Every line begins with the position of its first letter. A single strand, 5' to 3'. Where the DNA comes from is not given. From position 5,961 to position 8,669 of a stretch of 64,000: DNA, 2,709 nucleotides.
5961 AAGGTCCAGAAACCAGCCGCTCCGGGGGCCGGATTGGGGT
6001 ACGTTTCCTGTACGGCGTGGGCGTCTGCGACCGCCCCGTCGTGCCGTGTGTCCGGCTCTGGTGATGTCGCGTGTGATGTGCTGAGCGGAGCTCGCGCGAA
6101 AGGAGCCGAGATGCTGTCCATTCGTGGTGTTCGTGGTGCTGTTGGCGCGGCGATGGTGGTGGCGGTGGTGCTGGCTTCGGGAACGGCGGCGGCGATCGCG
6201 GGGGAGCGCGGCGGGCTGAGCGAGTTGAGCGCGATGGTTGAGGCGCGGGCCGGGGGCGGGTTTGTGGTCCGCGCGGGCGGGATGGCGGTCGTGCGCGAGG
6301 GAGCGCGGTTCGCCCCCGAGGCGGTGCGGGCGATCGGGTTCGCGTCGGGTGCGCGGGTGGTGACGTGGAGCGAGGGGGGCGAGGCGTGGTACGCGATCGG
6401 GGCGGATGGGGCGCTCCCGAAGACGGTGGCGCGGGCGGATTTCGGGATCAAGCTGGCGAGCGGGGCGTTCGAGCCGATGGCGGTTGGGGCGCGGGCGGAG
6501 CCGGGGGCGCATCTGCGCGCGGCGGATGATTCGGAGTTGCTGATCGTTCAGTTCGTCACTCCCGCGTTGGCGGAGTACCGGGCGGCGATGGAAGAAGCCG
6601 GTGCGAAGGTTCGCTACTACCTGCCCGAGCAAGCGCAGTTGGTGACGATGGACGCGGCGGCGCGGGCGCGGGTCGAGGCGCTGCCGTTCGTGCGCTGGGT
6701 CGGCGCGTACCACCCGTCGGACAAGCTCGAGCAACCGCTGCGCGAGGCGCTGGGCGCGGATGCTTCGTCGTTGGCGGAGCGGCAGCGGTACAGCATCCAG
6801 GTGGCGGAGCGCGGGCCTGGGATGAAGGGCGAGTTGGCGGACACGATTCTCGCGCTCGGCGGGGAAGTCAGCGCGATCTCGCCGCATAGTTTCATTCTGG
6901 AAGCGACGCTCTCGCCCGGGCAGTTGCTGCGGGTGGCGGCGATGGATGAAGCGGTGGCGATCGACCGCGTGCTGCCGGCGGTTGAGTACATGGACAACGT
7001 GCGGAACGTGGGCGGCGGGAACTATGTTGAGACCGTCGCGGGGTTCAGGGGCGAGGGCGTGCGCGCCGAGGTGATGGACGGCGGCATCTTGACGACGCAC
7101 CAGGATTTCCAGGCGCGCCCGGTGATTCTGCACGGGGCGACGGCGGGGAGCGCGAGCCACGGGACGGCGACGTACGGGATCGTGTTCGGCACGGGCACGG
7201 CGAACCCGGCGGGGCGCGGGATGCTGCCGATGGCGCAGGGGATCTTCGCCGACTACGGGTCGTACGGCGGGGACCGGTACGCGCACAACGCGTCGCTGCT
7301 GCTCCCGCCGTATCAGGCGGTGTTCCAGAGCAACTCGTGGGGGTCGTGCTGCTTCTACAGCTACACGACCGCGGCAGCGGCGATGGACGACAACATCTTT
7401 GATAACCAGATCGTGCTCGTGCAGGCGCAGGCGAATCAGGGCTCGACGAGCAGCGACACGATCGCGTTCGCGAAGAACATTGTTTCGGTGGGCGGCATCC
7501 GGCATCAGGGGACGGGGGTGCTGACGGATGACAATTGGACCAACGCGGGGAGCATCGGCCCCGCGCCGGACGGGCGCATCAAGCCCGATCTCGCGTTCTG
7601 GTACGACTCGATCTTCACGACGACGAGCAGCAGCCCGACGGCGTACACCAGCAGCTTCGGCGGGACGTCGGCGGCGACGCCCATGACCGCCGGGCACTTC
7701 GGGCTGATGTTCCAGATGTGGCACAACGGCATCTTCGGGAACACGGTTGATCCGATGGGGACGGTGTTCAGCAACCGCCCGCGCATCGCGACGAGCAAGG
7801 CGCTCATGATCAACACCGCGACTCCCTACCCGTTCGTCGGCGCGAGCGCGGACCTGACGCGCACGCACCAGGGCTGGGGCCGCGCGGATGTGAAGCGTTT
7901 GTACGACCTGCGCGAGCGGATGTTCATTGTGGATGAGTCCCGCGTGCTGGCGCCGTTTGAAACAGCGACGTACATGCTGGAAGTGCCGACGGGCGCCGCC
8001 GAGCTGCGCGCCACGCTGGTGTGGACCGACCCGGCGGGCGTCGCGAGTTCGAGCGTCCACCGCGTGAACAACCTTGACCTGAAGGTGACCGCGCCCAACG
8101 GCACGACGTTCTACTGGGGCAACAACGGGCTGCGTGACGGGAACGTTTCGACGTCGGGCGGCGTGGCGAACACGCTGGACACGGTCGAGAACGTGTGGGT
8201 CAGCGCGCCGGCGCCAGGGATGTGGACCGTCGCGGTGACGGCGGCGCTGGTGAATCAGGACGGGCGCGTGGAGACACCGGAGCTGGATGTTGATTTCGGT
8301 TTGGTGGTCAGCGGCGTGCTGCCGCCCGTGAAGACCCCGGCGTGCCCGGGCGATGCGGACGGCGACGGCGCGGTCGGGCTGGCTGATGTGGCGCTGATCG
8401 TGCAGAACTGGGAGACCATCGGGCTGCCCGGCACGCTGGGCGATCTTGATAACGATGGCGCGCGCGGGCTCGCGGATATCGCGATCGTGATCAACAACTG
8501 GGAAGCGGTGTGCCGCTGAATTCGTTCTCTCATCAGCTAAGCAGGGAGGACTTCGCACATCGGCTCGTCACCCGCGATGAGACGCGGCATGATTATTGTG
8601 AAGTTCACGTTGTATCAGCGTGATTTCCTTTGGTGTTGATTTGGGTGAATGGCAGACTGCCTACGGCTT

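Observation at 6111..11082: Dockerin-type C-terminal modules on at least six unrelated secreted proteins, with no cohesin or scaffoldin visible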

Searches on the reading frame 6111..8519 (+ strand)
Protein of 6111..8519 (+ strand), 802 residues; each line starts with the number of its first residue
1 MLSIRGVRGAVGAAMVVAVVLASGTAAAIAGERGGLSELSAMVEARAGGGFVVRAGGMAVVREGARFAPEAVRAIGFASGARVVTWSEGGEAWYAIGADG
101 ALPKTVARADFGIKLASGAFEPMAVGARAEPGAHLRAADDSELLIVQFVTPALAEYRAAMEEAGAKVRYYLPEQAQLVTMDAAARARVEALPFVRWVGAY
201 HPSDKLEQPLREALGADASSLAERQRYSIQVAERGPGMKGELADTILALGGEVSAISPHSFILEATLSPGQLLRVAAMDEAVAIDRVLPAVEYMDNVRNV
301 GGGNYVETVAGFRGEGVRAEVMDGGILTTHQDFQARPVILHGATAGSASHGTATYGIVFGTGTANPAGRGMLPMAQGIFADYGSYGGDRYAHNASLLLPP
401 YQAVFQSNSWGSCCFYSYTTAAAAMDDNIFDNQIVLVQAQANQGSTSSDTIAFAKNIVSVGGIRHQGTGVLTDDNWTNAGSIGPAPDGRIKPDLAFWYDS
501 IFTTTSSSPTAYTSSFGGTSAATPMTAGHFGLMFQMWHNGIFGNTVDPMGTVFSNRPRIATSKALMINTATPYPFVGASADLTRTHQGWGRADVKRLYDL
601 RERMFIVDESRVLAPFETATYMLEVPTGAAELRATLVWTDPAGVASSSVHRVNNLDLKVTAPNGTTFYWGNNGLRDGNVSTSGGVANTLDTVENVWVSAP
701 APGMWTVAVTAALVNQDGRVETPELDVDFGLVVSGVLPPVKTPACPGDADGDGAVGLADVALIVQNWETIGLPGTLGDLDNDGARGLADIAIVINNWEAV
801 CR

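Call 9: search_protein_families(library=pfam, proteins=[window:6111-8519:+], max_evalue=0.1)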
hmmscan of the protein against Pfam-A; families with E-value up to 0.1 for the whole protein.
window:6111-8519:+ (802 aa): 4 families
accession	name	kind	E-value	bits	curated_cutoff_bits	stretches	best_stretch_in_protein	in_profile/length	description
PF00082.27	Peptidase_S8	-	1.1e-13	51.6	21.8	1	345-590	51-288/288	Subtilase family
PF00404.24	Dockerin_1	-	0.00046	20.8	22.9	1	746-795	1-54/57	Dockerin type I domain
PF12529.13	Xylo_C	-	0.075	13.1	25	0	594-644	130-179/182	Xylosyltransferase C terminal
PF01483.27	P_proprotein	-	0.078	13.5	21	0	649-722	12-81/86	Proprotein convertase P-domain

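Call 10: search_protein_families(library=ncbifam, proteins=[window:6111-8519:+], max_evalue=0.1)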
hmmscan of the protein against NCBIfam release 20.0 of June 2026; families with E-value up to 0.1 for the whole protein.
window:6111-8519:+ (802 aa): 0 families

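Call 75: find_homologous_proteins(query=window:6111-8342:+, max_evalue=1e-10)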
Query window:6111-8342:+ (744 aa): 1233 proteins with E <= 1e-10 among 8000 candidates; the best 120 are listed.
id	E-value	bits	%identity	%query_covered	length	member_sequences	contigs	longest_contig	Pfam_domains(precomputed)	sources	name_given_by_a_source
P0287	0.0e+0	1652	100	100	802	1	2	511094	PF00082.28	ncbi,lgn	-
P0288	0.0e+0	1524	92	100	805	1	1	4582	PF00082.28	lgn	-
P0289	0.0e+0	1175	76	95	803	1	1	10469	PF00082.28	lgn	-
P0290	0.0e+0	1170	71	100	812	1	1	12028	PF00082.28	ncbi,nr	ncbi:MAG TPA: S8 family serine peptidase [Phycisphaerales bacterium]|nr:S8 family serine peptidase [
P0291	8.3e-242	823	57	89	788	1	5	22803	PF00082.28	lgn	-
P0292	1.0e-238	813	55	90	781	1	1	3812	PF00082.28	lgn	-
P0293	1.2e-237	809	58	89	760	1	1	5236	PF00082.28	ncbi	ncbi:MAG: S8 family serine peptidase [Phycisphaerae bacterium]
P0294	8.5e-236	803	52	98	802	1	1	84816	PF00082.28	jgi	jgi:serine protease AprX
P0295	3.7e-234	798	58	88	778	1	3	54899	PF00082.28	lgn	-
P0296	6.1e-234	797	57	89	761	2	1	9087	PF00082.28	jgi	jgi:serine protease AprX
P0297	1.7e-231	789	57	89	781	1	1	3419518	PF00082.28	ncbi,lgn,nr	ncbi:hypothetical protein RAS1_02600 [Phycisphaerae bacterium RAS1]|nr:hypothetical protein RAS1_026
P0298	6.6e-231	787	55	90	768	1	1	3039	PF00082.28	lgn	-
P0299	7.1e-230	784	57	89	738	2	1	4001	PF00082.28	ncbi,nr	ncbi:MAG: S8 family serine peptidase, partial [Phycisphaerae bacterium]|nr:S8 family serine peptidas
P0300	2.5e-229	782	56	89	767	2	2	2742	PF00082.28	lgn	-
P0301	7.2e-224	764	54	91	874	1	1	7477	PF00082.28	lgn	-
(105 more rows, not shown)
